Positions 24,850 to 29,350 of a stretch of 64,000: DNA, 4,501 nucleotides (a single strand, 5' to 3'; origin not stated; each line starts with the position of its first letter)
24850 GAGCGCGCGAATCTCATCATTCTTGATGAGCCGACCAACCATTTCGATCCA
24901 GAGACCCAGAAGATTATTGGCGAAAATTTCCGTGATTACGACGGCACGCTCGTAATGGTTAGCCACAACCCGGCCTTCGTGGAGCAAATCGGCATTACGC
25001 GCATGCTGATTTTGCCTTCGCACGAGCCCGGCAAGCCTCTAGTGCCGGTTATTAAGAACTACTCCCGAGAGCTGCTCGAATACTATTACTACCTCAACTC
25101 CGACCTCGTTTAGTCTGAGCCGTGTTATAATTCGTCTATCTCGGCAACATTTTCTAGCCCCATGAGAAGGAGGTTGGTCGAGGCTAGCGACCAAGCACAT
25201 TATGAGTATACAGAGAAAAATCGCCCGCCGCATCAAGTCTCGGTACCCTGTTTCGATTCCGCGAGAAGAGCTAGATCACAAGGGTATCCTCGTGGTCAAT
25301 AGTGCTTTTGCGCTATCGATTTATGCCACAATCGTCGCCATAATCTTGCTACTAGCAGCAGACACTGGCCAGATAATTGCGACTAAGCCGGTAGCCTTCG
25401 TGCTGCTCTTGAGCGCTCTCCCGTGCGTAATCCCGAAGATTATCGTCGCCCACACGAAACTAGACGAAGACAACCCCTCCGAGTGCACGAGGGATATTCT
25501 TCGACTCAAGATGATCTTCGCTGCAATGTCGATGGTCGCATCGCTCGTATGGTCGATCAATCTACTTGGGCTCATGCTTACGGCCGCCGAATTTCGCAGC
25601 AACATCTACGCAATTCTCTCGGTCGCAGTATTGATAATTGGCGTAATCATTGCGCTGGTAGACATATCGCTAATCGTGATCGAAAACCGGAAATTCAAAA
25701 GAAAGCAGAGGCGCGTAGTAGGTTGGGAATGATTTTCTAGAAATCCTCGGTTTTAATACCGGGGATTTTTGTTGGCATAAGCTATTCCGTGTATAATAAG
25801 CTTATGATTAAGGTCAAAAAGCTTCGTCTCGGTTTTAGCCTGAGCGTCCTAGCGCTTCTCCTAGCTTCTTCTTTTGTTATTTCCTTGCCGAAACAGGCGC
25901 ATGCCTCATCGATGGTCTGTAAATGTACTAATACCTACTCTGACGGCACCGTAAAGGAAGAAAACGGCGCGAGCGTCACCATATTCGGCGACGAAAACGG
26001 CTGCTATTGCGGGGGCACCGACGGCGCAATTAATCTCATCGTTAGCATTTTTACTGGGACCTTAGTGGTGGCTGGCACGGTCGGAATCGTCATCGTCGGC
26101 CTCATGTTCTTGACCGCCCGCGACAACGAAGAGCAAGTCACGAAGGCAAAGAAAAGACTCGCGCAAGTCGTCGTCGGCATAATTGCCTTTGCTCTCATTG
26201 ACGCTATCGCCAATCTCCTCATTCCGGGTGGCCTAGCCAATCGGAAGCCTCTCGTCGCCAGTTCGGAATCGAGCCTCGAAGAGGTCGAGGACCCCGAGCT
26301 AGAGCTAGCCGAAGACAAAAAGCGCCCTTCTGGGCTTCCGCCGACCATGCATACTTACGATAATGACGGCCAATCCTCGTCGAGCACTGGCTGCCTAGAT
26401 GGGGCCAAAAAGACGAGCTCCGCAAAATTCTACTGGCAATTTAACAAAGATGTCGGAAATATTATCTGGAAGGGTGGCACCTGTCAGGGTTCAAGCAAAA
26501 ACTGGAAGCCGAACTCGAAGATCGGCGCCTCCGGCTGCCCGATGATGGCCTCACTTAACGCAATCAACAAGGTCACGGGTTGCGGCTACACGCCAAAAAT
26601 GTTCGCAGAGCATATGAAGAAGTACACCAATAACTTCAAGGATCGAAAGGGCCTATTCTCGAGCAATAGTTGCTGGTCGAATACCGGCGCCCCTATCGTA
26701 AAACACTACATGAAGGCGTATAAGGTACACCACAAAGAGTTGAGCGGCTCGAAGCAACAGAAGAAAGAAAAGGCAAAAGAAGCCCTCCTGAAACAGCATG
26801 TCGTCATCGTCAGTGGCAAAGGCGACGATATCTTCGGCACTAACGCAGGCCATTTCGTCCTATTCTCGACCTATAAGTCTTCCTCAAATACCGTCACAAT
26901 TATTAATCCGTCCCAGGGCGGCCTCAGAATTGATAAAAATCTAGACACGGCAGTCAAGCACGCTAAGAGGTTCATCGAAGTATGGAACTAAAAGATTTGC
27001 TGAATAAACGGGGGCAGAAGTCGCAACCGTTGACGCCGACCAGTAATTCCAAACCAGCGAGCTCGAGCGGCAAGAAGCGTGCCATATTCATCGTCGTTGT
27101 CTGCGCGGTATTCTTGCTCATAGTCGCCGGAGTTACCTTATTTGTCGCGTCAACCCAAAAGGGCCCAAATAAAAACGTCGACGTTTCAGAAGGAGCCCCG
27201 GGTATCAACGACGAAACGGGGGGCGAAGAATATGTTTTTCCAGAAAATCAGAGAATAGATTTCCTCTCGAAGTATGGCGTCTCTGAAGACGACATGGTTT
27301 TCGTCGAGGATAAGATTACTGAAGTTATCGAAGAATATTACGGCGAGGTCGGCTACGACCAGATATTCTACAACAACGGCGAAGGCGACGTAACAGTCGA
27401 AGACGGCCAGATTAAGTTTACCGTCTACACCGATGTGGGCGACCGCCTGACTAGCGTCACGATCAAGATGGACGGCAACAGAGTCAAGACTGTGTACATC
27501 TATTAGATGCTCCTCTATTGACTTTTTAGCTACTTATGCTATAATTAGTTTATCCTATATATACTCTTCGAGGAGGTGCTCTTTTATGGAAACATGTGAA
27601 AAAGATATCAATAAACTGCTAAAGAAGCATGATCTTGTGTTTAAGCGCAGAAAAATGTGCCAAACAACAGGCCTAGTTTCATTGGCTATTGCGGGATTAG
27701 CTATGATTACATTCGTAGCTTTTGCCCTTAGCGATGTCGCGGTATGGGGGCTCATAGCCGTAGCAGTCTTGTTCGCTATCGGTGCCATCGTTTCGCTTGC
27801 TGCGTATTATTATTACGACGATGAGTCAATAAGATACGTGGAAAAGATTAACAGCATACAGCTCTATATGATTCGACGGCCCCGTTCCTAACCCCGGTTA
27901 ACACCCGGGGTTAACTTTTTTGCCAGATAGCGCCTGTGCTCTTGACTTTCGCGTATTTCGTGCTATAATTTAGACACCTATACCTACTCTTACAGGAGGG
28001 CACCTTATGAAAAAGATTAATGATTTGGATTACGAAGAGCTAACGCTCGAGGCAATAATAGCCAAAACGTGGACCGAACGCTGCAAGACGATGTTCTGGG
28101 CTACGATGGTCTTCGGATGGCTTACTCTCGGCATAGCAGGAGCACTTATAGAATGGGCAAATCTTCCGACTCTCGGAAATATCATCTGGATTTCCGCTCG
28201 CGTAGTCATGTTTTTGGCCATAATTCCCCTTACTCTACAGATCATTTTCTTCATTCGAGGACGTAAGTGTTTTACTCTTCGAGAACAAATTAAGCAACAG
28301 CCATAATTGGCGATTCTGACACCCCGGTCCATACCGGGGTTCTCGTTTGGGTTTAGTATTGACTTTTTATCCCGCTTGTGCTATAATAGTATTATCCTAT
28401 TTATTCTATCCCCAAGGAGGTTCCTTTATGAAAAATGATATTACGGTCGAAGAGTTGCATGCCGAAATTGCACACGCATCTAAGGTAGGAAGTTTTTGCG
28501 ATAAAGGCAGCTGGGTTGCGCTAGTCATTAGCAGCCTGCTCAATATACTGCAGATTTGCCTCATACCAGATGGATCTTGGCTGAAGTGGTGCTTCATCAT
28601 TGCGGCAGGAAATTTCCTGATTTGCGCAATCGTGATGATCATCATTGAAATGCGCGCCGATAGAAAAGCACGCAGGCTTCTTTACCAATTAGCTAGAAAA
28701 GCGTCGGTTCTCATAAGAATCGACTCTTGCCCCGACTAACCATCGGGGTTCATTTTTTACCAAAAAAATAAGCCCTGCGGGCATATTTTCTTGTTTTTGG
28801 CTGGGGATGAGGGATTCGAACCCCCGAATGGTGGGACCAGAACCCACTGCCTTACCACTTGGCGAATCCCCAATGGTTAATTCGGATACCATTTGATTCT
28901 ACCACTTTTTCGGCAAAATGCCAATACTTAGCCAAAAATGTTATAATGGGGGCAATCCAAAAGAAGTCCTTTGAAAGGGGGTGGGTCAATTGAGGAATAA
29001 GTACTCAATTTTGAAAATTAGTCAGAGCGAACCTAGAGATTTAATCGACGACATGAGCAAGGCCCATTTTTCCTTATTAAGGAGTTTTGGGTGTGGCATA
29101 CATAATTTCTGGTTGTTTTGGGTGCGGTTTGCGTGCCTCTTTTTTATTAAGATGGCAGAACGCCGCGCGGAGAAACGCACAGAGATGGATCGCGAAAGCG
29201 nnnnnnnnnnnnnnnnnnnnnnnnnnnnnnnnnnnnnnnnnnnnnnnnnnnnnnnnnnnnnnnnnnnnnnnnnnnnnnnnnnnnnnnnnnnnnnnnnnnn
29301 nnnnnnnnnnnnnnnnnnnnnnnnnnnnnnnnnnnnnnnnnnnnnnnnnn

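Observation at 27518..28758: Three tandem promoter / small 2-TM protein / terminator cassettes with conserved regulatory DNA and diverged coding DNA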

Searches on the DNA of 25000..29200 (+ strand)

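Call 85: search_rna_families(source=window, start=25000, end=29200, threshold=evalue, max_evalue=1)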
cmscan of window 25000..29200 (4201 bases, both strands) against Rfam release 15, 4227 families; matches with E-value up to 1: 2.
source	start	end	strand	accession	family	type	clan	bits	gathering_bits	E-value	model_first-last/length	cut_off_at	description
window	28801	28872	-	RF00005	tRNA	Gene; tRNA;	CL00001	57.7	29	5.1e-11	1-71/71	no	tRNA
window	28083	28142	+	RF00211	SNORD35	Gene; snRNA; snoRNA; CD-box;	CL00056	21.4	36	0.23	1-88/88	no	Small nucleolar RNA SNORD35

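Call 86: search_dna_similar(query=window:27500-28800:+, collection=phages, mode=distant, max_rows=5)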
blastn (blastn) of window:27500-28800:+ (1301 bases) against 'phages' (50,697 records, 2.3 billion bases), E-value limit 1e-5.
No match.

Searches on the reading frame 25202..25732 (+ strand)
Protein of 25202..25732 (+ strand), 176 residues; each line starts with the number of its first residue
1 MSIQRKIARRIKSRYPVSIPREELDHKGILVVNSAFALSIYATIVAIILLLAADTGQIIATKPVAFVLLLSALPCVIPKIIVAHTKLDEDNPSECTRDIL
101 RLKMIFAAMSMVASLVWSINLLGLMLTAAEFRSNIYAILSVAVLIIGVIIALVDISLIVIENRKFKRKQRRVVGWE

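Call 6: search_protein_families(library=pfam, proteins=[window:25202-25732:+], max_evalue=0.1)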
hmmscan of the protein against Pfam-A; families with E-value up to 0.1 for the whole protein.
window:25202-25732:+ (176 aa): 0 families

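Call 14: search_protein_families(library=phrogs, proteins=[window:25202-25732:+], max_evalue=0.01)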
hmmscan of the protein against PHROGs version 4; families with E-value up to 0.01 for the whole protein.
window:25202-25732:+ (176 aa): 1 family
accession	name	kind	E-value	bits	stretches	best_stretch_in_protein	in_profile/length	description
phrog_10684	-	unknown function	0.0086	17.4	0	39-85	70-118/121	-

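Call 38: search_protein_families(library=padloc, proteins=[window:25202-25732:+], max_evalue=0.01)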
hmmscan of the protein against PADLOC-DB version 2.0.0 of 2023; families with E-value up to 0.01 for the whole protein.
window:25202-25732:+ (176 aa): 0 families

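Call 70: search_protein_families(library=ncbifam, proteins=[window:25202-25732:+], max_evalue=0.01)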
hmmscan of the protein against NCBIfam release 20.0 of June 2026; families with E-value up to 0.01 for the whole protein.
window:25202-25732:+ (176 aa): 0 families

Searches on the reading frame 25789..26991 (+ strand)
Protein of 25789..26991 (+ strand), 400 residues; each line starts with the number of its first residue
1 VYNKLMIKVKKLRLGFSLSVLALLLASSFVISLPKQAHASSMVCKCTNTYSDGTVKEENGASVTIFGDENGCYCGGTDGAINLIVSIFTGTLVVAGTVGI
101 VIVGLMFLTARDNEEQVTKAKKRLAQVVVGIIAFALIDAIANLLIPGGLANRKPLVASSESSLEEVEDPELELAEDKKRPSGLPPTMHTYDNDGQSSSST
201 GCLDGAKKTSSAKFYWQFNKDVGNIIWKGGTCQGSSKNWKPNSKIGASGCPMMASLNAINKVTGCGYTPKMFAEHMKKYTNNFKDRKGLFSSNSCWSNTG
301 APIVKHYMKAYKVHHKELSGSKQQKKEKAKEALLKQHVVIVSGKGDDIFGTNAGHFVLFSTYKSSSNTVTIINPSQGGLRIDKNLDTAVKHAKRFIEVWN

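Call 6: search_protein_families(library=pfam, proteins=[window:25789-26991:+], max_evalue=0.1)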
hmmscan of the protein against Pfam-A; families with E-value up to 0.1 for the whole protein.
window:25789-26991:+ (400 aa): 4 families
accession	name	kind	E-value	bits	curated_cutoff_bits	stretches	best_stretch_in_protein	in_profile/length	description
PF18895.5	T4SS_pilin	-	8.7e-07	29.4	26.6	1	80-144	8-71/71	Type IV secretion system pilin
PF13529.12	Peptidase_C39_2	-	1.9e-06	29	24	1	247-374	13-142/143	Peptidase_C39 like family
PF04956.18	TrbC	-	0.00052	20.6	27.9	1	77-134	37-88/98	TrbC/VIRB2 pilin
PF10002.14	DUF2243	-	0.09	13.4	25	0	87-141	44-99/140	Predicted membrane protein (DUF2243)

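Call 14: search_protein_families(library=phrogs, proteins=[window:25789-26991:+], max_evalue=0.01)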
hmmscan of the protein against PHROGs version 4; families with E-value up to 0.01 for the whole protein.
window:25789-26991:+ (400 aa): 0 families

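Call 38: search_protein_families(library=padloc, proteins=[window:25789-26991:+], max_evalue=0.01)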
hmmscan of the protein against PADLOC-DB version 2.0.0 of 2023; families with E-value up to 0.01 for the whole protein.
window:25789-26991:+ (400 aa): 0 families

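Call 70: search_protein_families(library=ncbifam, proteins=[window:25789-26991:+], max_evalue=0.01)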
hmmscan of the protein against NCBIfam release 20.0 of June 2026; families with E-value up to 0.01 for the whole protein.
window:25789-26991:+ (400 aa): 1 family
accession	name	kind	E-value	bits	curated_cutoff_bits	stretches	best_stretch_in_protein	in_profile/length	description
NF045849.1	ICE_MMCAP2_0565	equivalog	1.8e-06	27.5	40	1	81-145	13-77/80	Mbov_0395 family pilin-like conjugal transfer protein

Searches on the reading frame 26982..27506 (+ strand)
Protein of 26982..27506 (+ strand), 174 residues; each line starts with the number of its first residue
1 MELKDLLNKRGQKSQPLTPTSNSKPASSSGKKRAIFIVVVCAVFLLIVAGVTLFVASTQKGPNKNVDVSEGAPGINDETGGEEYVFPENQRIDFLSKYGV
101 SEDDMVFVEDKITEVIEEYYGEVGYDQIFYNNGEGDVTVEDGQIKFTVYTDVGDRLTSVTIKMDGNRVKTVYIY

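Call 6: search_protein_families(library=pfam, proteins=[window:26982-27506:+], max_evalue=0.1)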
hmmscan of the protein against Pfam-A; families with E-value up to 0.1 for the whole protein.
window:26982-27506:+ (174 aa): 2 families
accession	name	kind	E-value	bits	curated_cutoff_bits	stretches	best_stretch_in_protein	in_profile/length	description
PF09987.14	DUF2226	-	0.035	14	22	1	82-118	142-178/252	Uncharacterized protein conserved in archaea (DUF2226)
PF17402.7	DUF5408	-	0.089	13.1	25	0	31-56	9-34/63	Family of unknown function (DUF5408)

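Call 14: search_protein_families(library=phrogs, proteins=[window:26982-27506:+], max_evalue=0.01)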
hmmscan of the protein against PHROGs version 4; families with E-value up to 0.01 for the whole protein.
window:26982-27506:+ (174 aa): 0 families

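Call 38: search_protein_families(library=padloc, proteins=[window:26982-27506:+], max_evalue=0.01)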
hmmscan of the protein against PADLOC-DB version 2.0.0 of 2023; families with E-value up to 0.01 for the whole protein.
window:26982-27506:+ (174 aa): 0 families

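Call 70: search_protein_families(library=ncbifam, proteins=[window:26982-27506:+], max_evalue=0.01)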
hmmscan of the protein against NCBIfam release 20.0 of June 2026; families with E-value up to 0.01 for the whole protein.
window:26982-27506:+ (174 aa): 0 families
